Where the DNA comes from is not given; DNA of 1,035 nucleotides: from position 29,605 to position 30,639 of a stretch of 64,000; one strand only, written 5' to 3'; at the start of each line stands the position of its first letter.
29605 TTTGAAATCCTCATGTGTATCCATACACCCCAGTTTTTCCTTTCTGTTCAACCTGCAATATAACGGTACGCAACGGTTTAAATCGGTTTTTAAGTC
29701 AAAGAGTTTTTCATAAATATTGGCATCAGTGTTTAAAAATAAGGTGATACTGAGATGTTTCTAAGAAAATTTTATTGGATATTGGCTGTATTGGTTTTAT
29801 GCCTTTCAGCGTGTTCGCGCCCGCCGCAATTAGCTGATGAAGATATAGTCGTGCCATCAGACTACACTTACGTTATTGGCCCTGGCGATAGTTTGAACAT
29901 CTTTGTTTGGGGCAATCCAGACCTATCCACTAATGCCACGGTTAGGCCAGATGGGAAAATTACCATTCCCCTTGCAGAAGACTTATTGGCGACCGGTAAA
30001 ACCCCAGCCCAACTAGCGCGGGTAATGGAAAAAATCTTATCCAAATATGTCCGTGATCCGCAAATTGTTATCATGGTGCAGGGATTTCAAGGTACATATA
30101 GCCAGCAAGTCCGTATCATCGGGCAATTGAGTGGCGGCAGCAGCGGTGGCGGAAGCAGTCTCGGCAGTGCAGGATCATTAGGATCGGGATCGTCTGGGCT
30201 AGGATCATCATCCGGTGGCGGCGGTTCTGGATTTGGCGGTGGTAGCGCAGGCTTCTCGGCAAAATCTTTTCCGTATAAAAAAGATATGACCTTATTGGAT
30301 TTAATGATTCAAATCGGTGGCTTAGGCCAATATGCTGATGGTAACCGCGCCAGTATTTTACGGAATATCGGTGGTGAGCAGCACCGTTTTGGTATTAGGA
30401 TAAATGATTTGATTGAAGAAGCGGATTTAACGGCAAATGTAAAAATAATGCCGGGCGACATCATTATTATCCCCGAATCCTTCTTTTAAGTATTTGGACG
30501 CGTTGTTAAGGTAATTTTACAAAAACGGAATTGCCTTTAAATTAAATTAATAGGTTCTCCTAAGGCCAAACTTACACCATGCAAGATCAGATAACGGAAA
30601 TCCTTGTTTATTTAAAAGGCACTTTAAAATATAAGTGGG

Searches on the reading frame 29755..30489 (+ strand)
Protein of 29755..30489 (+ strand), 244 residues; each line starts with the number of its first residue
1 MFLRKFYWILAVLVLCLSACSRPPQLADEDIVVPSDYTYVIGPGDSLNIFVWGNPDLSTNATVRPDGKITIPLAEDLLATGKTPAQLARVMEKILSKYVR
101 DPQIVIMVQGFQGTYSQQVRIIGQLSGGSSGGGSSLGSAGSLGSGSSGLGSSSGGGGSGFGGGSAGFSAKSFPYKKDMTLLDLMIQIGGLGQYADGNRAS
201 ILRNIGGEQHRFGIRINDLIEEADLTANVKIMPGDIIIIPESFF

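Call 69: search_protein_families(library=pfam, proteins=[window:29755-30489:+], max_evalue=1e-10)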
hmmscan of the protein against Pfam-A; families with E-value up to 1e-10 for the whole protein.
window:29755-30489:+ (244 aa): 1 family
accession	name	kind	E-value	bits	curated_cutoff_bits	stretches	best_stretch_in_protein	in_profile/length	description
PF02563.21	Poly_export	-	2.9e-25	88.7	28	1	34-108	2-76/77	Polysaccharide biosynthesis/export protein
